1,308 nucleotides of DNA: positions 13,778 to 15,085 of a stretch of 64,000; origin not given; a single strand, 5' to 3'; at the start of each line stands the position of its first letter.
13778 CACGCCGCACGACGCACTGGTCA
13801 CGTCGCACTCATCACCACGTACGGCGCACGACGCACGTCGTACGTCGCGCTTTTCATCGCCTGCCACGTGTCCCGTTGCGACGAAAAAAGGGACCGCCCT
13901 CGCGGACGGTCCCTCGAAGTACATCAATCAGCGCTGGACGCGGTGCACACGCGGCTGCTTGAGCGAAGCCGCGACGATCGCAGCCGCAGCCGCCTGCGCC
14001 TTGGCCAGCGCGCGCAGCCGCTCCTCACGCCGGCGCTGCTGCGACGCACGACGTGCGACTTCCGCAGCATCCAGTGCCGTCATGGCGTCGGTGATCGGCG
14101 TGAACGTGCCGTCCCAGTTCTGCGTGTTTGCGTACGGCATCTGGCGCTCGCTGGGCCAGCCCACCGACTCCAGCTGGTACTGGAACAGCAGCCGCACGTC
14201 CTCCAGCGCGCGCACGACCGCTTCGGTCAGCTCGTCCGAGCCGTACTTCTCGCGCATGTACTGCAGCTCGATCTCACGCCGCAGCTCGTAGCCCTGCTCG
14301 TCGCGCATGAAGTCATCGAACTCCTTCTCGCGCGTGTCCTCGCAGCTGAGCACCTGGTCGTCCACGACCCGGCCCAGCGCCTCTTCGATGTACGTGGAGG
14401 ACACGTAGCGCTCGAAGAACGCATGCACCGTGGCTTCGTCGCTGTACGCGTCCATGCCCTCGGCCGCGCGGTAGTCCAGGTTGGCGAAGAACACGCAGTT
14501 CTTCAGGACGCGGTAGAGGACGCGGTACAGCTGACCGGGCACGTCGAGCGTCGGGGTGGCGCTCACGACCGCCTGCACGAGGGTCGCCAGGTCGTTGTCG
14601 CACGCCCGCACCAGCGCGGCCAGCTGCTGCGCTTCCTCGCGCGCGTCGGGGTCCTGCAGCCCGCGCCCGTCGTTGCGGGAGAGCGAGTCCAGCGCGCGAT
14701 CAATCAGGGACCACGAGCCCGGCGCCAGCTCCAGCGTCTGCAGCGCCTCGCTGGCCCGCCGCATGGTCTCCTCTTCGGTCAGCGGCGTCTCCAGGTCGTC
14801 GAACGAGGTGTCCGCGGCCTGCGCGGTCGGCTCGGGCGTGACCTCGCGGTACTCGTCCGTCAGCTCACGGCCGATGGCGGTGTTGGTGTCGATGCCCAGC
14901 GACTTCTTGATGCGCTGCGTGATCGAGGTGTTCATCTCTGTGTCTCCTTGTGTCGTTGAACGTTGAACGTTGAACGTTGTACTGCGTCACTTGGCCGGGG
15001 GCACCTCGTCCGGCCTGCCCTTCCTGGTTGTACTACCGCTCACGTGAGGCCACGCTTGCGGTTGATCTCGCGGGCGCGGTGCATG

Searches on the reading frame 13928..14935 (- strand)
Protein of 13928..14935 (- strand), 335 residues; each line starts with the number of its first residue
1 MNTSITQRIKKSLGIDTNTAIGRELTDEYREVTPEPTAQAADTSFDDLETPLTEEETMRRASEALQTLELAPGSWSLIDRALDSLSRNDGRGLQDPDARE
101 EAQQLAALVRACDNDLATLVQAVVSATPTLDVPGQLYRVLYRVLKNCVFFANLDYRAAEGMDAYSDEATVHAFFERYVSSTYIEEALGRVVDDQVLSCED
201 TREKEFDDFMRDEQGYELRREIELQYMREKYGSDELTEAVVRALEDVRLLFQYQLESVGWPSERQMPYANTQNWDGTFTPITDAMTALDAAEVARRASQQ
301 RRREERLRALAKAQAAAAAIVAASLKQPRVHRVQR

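Call 10: search_protein_families(library=pfam, proteins=[window:13928-14935:-], max_evalue=0.01)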
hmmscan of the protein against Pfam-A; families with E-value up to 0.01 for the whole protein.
window:13928-14935:- (335 aa): 0 families

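Call 11: search_protein_families(library=phrogs, proteins=[window:13928-14935:-], max_evalue=0.01)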
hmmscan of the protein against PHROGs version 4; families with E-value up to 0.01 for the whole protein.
window:13928-14935:- (335 aa): 0 families

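Call 13: find_related_loci(query=window:13928-14935:-, collection=viral_contigs, flank=6000)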
Query window:13928-14935:- (335 aa) in viral_contigs; peptide patterns used: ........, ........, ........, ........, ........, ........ (x = any residue, [..] = any of these).
11 stretches matched a pattern; 2 encode a relative of the query (tblastn E <= 1e-3); 2 distinct loci.
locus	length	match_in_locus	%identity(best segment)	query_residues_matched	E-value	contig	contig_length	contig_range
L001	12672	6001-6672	31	52-302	8e-23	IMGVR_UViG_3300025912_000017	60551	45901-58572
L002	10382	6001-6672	31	52-302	8e-23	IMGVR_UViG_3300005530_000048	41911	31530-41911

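Call 19: find_encoding_contigs(protein=window:13928-14935:-, flank=6000, max_places=10)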
Protein window:13928-14935:- (335 aa): 9 contigs read that carry it; 4 places shown.
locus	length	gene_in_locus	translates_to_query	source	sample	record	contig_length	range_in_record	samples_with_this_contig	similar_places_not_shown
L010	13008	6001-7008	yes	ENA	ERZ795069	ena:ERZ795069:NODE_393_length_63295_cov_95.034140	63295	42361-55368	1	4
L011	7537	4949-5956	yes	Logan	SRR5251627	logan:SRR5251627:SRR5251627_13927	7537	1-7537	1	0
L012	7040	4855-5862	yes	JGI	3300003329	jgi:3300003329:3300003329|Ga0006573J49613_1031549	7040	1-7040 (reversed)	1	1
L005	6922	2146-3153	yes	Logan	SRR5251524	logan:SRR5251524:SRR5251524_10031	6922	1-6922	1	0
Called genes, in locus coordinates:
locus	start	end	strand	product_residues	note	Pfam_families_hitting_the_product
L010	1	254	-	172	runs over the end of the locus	-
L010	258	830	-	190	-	-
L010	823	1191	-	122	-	-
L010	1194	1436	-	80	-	-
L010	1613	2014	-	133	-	-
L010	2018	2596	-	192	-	PF11860:Muramidase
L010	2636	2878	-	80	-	PF25612:DUF7940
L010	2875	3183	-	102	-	-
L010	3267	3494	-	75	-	-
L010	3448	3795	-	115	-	-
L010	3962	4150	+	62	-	-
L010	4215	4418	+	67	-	-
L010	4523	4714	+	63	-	-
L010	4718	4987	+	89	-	-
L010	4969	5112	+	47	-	-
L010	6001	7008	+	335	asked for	-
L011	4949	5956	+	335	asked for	-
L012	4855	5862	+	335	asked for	-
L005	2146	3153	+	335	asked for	-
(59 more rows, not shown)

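Call 30: find_homologous_proteins(query=window:13928-14935:-, max_evalue=0.00001)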
Query window:13928-14935:- (335 aa): 32 proteins with E <= 0.00001 among 8000 candidates.
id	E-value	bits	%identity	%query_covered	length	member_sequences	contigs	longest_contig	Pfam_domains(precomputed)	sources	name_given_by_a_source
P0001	4.0e-204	695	97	100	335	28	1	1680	-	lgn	-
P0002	4.0e-116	406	59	99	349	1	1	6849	-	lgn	-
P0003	9.8e-114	398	58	98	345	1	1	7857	-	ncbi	-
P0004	3.0e-109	383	57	98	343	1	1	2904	-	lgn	-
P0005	2.2e-108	380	56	98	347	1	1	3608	-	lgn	-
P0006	2.1e-103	364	55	98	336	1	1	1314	-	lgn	-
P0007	6.7e-102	359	56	98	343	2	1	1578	-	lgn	-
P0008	2.8e-101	357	54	98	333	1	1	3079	-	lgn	-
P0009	1.0e-100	355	53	99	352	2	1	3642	-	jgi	jgi:hypothetical protein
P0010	2.9e-100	354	55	98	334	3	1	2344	-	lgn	-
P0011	4.3e-100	353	57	85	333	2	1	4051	-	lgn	-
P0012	2.3e-99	351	54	98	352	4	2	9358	-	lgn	-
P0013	6.1e-99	349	55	98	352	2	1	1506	-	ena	-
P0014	7.6e-99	349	58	80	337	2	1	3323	-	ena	-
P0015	3.9e-98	347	60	79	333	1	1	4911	-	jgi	jgi:hypothetical protein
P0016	1.0e-97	345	59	90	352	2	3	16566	-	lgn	-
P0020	7.4e-96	339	51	98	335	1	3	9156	-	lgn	-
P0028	4.6e-88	313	50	96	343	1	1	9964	-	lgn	-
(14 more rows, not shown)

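Call 31: find_encoding_contigs(protein=P0016, flank=8000, max_places=4)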
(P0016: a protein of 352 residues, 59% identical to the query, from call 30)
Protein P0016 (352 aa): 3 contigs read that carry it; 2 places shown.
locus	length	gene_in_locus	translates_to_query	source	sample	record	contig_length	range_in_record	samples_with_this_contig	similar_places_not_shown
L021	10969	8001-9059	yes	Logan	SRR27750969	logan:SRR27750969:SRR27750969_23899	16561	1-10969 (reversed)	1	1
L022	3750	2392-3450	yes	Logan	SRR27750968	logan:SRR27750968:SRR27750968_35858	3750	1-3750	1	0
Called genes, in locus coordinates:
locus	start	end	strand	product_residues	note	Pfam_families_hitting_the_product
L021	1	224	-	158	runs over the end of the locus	-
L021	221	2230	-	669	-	-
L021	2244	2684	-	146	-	PF23140:Gp80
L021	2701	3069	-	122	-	-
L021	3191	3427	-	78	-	-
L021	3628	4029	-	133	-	-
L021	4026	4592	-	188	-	PF11860:Muramidase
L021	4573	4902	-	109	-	PF25612:DUF7940 (weak)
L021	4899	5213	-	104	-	-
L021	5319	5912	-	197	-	PF11753:DUF3310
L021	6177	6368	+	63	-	-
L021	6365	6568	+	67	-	-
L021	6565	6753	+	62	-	-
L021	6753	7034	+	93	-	-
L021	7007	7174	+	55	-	-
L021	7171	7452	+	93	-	-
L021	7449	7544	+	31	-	-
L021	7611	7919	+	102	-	-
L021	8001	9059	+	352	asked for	-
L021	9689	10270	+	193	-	PF13565:HTH_32 (weak)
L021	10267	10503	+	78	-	-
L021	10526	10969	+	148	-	?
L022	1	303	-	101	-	?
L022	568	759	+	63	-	-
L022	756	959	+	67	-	-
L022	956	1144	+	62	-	-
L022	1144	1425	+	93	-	-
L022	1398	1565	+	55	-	-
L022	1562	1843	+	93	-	-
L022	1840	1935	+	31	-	-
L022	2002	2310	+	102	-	-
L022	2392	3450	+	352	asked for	-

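Call 32: find_encoding_contigs(protein=P0028, flank=8000, max_places=3)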
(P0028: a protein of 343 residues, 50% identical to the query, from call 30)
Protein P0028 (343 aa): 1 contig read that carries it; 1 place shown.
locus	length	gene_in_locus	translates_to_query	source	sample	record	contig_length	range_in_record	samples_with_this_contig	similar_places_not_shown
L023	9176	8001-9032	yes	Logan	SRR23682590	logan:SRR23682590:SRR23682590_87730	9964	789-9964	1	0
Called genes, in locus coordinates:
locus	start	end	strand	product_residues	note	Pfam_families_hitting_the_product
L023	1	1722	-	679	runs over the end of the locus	-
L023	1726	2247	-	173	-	-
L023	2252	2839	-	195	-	-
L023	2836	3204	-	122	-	-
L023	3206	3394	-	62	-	-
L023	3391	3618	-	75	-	-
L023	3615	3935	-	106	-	-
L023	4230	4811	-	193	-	PF11860:Muramidase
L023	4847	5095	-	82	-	PF25612:DUF7940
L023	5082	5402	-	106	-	-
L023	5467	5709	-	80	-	-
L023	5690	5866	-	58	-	-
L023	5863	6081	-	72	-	-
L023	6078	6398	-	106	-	-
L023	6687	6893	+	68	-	-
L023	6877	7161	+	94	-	-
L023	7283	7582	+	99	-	-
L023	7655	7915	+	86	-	-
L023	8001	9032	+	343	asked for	-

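Call 33: find_encoding_contigs(protein=P0003, flank=8000, max_places=3)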
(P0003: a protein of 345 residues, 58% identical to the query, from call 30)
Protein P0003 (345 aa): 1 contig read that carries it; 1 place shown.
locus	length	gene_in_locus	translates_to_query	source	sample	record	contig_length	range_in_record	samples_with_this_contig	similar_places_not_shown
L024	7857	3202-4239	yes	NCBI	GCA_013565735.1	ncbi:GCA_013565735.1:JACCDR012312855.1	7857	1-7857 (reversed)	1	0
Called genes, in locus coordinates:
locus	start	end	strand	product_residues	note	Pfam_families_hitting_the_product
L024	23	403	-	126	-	-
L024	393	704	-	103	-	-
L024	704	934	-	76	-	-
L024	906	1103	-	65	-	-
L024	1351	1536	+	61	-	-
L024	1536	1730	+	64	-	-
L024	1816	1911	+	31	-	-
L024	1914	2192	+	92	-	-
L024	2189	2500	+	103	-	-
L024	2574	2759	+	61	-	-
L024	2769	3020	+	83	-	-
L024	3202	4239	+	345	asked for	-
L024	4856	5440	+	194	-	-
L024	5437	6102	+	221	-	-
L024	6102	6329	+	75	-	-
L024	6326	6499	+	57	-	-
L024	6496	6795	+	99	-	-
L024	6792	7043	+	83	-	-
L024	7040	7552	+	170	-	-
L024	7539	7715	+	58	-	-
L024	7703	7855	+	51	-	?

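Call 40: list_cluster_members(proteins=[P0001])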
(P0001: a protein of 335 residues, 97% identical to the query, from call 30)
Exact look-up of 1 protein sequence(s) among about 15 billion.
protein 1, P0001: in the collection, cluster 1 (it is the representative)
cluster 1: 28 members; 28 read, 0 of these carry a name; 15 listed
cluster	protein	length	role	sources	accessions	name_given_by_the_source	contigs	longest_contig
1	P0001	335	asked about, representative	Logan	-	-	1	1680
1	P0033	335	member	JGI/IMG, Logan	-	-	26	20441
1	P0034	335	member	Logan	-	-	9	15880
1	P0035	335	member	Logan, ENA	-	-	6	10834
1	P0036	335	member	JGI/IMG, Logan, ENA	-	-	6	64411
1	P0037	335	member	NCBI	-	-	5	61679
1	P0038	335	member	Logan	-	-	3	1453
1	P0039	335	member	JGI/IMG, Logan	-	-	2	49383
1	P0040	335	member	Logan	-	-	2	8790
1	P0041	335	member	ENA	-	-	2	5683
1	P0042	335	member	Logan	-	-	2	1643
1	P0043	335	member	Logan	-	-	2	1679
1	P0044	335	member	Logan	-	-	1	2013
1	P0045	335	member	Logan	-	-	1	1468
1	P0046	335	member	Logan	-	-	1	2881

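Call 41: find_encoding_contigs(protein=P0037, flank=5000, max_places=5)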
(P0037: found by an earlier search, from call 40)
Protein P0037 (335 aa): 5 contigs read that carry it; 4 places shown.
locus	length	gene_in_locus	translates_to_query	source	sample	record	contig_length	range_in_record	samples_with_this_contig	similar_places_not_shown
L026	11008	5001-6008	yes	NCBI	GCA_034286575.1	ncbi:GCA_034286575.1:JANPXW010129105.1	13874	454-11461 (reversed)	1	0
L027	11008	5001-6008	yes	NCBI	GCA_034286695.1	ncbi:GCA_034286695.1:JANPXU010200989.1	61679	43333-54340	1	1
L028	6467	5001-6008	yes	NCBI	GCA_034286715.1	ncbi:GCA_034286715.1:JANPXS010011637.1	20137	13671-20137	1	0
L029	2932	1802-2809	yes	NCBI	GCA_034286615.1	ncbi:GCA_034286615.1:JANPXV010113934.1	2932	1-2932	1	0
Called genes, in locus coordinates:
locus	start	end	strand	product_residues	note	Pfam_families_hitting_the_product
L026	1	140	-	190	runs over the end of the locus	-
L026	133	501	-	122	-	-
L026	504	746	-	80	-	-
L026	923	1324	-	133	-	-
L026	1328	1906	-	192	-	PF11860:Muramidase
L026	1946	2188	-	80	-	PF25612:DUF7940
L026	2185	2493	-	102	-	-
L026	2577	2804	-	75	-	-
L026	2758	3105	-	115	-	-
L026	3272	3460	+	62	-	-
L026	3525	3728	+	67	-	-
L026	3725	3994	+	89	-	-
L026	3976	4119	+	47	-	-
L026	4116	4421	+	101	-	-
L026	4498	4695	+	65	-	-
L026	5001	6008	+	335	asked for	-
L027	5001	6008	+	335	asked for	-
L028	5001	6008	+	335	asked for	-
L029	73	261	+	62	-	-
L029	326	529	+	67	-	-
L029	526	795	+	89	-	-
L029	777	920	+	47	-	-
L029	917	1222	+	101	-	-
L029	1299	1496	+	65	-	-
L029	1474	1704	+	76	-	-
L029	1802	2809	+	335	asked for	-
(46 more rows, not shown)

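Call 42: find_encoding_contigs(protein=P0033, flank=5000, max_places=8)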
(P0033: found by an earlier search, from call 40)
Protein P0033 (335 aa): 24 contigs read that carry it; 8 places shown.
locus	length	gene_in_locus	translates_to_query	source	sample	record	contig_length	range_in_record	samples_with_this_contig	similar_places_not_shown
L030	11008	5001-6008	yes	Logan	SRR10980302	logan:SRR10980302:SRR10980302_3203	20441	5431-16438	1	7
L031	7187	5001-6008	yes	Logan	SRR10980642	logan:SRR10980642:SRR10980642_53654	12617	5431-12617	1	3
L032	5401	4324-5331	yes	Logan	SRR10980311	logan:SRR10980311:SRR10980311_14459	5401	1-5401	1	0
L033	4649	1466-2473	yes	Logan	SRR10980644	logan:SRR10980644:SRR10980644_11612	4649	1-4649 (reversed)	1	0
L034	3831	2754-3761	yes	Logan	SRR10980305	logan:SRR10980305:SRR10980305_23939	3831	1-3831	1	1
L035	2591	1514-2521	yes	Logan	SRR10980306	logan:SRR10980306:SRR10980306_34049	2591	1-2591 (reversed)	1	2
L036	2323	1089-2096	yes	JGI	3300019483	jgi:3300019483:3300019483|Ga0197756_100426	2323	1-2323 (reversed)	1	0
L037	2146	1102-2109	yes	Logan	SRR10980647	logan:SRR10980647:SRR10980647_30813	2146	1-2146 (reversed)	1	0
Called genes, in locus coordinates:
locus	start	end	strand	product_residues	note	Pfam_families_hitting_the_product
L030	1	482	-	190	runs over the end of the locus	-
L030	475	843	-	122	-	-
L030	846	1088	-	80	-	-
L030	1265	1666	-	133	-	-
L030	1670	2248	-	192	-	PF11860:Muramidase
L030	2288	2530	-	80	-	PF25612:DUF7940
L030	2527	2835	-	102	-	-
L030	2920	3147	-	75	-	-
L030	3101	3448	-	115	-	-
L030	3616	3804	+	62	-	-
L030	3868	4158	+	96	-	-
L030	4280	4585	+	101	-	-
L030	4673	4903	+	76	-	-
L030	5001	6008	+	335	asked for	-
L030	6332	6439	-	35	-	-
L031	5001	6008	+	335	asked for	-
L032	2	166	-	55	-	?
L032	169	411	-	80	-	-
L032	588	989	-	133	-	-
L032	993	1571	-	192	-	PF11860:Muramidase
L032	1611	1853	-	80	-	PF25612:DUF7940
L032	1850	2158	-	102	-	-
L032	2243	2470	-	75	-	-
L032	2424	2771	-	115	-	-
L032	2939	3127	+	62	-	-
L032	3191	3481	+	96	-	-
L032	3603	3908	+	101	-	-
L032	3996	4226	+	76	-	-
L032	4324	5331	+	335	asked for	-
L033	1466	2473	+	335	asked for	-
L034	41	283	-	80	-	PF25612:DUF7940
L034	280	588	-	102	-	-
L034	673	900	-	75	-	-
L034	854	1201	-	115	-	-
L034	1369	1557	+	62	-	-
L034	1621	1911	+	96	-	-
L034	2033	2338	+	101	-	-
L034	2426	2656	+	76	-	-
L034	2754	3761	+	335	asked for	-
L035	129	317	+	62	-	-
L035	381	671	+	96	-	-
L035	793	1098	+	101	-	-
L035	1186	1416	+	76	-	-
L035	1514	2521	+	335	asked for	-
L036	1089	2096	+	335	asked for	-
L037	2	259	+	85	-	?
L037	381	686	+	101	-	-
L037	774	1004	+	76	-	-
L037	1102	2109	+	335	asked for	-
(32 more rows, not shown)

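Call 46: find_related_loci(query=A2, collection=viral_contigs, flank=5000)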
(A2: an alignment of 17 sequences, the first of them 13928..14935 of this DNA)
Query A2 (335 aa) in viral_contigs; peptide patterns used: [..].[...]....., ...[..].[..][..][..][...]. (x = any residue, [..] = any of these).
20 stretches matched a pattern, but none encodes a relative of the query by tblastn (E <= 1e-3).

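Call 47: find_related_loci(query=A2, collection=genome_contigs, flank=5000)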
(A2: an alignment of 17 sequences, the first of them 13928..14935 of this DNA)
Query A2 (335 aa) in genome_contigs; peptide patterns used: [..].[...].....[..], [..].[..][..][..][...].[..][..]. (x = any residue, [..] = any of these).
225 stretches matched a pattern, but none encodes a relative of the query by tblastn (E <= 1e-3).

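Call 48: find_encoding_contigs(protein=P0002, flank=5000, max_places=3)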
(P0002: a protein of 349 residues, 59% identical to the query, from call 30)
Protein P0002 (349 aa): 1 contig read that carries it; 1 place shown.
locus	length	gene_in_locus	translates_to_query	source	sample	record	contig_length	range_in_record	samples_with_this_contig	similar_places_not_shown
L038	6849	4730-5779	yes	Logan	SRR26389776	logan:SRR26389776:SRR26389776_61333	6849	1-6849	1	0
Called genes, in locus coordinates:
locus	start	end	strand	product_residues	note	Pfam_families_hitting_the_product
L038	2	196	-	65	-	?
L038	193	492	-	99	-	-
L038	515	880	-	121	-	-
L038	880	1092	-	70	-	-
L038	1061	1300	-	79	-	-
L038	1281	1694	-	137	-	-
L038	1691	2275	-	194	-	PF11860:Muramidase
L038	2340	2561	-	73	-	PF25612:DUF7940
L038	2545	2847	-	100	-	-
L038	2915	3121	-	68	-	-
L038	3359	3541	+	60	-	-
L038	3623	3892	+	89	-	-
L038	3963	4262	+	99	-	-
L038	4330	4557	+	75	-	-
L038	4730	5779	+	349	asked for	-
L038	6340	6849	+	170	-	?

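Call 49: find_encoding_contigs(protein=P0012, flank=5000, max_places=3)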
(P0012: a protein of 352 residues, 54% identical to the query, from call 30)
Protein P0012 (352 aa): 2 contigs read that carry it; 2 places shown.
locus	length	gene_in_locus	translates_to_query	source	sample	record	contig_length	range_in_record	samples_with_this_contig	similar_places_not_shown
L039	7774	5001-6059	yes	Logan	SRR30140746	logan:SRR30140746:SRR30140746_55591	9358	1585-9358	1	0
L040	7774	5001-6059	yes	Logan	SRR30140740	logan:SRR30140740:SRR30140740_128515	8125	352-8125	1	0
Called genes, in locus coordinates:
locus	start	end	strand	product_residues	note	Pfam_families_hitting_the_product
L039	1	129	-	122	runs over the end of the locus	-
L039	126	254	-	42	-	-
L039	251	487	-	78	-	-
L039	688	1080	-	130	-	-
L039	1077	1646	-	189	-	PF11860:Muramidase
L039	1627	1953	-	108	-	-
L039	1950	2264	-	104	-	-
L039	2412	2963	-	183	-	PF11753:DUF3310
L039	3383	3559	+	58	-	-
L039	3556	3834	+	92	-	-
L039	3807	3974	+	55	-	-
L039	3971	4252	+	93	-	-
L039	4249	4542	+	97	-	PF14216:DUF4326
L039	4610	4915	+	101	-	-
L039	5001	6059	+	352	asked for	-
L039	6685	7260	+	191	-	PF13565:HTH_32 (weak)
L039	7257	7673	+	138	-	PF07603:Lcl_C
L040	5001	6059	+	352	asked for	-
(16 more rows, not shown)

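Call 50: find_encoding_contigs(protein=P0020, flank=5000, max_places=3)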
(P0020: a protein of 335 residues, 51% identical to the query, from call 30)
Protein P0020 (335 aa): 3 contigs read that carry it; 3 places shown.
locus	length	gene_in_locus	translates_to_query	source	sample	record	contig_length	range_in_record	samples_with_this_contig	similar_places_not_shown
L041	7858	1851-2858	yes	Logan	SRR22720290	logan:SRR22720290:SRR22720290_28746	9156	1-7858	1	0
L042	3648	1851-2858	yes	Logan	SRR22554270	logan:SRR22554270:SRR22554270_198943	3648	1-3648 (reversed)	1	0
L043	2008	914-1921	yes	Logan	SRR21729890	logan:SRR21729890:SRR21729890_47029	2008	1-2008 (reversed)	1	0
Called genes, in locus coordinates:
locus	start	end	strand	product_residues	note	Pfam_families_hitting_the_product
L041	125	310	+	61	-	-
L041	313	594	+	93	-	-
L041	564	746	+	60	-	-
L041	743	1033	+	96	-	-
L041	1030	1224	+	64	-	-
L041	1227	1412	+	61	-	-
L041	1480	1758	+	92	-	-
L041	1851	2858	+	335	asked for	-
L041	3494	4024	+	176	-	PF13565:HTH_32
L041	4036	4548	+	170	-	-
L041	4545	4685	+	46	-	-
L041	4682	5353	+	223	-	-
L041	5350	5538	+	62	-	-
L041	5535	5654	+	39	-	-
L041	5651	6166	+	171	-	-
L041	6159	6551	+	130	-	PF00472:RF-1 (weak)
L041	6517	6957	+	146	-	-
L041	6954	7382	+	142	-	-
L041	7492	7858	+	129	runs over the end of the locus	-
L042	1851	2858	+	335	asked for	-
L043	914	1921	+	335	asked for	-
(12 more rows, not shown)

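Call 86: predict_structure(alignment_id=A3)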
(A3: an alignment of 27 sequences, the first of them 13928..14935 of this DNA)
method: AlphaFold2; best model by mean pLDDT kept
length: 335 residues; sequences in the alignment: 27
mean_pLDDT: 85.9   pTM: 0.75
mean pLDDT of the five models: 85.9, 85.0, 82.4, 82.1, 82.1
residues with pLDDT >= 90: 220; 70-90: 56; 50-70: 34; < 50: 25
segments of 3 or more residues with pLDDT < 50: 23-26, 28-47
pLDDT, mean of each block of 10 residues (from residue 1): 73 76 46 38 48 89 95 98 96 92 97 98 97 98 98 97 90 93 78 62 69 78 94 96 98 97 95 93 97 94 93 96 84 63
secondary structure, 60 per line:
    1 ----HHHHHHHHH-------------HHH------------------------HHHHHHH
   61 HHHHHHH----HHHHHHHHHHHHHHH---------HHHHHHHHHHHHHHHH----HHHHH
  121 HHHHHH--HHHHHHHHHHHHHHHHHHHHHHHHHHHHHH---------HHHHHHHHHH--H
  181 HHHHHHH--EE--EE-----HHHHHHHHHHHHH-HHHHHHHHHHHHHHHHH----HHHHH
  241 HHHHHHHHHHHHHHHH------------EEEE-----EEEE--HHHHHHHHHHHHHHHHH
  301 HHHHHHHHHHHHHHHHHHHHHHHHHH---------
elements in order: H5-13 H54-67 H72-86 H96-111 H116-126 H129-158 H168-177 H180-187 H201-213 H215-231 H236-256 E269-272 E278-281 H284-326

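Call 89: fold_search(model_id=the predicted structure, library=pdb)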
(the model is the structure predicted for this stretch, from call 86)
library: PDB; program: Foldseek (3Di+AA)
matches with E <= 10: 188; with E <= 0.001: 0
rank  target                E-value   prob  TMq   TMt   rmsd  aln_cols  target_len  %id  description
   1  7stn_A                9.9e-02  0.35  0.16  0.09  29.2       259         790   12  Chitin Synthase 2 from Candida albicans bound to Nikkomycin Z (released 2022-07-13)
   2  7stl_A                1.1e-01  0.35  0.16  0.08  29.7       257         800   10  Chitin Synthase 2 from Candida albicans at the apo state (released 2022-07-13)
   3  7stm_A                1.5e-01  0.28  0.16  0.08  28.9       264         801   12  Chitin Synthase 2 from Candida albicans bound to UDP-GlcNAc (released 2022-07-13)
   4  6z0c_D                9.2e-01  0.25  0.19  0.28  16.4       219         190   12  Structure of in silico modelled artificial Maquette-3 protein (released 2021-03-17)
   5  5k52_A                9.2e-01  0.12  0.15  0.20  22.1       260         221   13  Crystal structures of aldehyde deformylating oxygenase from Limnothrix sp. KNUA012 (released 2017-03-15)
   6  8a7r_A                9.6e-01  0.09  0.12  0.12  16.4       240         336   10  PcIDS1_I420A in complex with Mg2+ and GPP (released 2023-05-31)
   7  6z0c_B                1.0e+00  0.20  0.18  0.26  17.1       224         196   13  Structure of in silico modelled artificial Maquette-3 protein (released 2021-03-17)
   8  7mmp_C                1.0e+00  0.06  0.12  0.13  22.7       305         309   14  Crystal Structure of the Class Ie Ribonucleotide Reductase (released 2022-05-04)
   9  1fio                  1.1e+00  0.11  0.12  0.18  14.9       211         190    8  CRYSTAL STRUCTURE OF YEAST T-SNARE PROTEIN SSO1 (released 2000-10-11)
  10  6vfk_B                1.2e+00  0.08  0.11  0.12  16.9       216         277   14  De novo designed tetrahedral nanoparticle T33_dn10 displaying 4 copies of BG505-SOSIP trimer on the surface (released 2020-07-22)
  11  5lg4_A                1.3e+00  0.10  0.13  0.19  14.5       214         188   10  Crystal structure of the Sec3/Sso2 complex at 2.9 angstrom resolution (released 2017-02-08)
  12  7xyi                  1.4e+00  0.04  0.10  0.12  16.7       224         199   15  HapR Quadruple mutant Y76F, L97I, I141V, F171C (released 2023-02-22)
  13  9az4_H                1.4e+00  0.04  0.12  0.10  35.6       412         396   14  INF2 at the Barbed End of F-Actin (released 2024-05-29)
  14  6gp3_B                1.5e+00  0.06  0.12  0.13  26.1       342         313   12  Ribonucleotide Reductase class Ie R2 from Mesoplasma florum, inactive form (released 2018-08-22)
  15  8d9o                  1.9e+00  0.11  0.16  0.23  17.3       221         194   11  De Novo Photosynthetic Reaction Center Protein in Apo-State (released 2022-09-28)
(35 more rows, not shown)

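Call 91: search_protein_families(library=ncbifam, proteins=[window:13928-14935:-], max_evalue=0.1)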
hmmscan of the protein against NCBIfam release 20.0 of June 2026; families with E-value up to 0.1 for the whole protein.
window:13928-14935:- (335 aa): 0 families

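Call 109: search_protein_families(library=pfam, proteins=[L001:7240-7593:+, L001:7597-8613:+, L001:8427-9002:+, L001:8993-9316:+, L001:9264-9728:+, L001:9732-10208:+, L001:10403-10867:+, L001:10734-11117:+], max_evalue=0.01)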
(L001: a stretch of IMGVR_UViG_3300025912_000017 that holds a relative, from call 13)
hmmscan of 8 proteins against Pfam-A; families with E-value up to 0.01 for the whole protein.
L001:7240-7593:+ (117 aa): 0 families

L001:7597-8613:+ (338 aa): 2 families
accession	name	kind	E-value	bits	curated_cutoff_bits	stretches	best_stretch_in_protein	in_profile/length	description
PF00589.27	Phage_integrase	-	2.1e-09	37.8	27.1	1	192-305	11-134/172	Phage integrase family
PF22022.2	Phage_int_M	-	2.1e-06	28.3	27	1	93-176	7-94/96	Phage integrase central domain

L001:8427-9002:+ (191 aa): 0 families

L001:8993-9316:+ (107 aa): 0 families

L001:9264-9728:+ (154 aa): 0 families

L001:9732-10208:+ (158 aa): 0 families

L001:10403-10867:+ (154 aa): 0 families

L001:10734-11117:+ (127 aa): 0 families
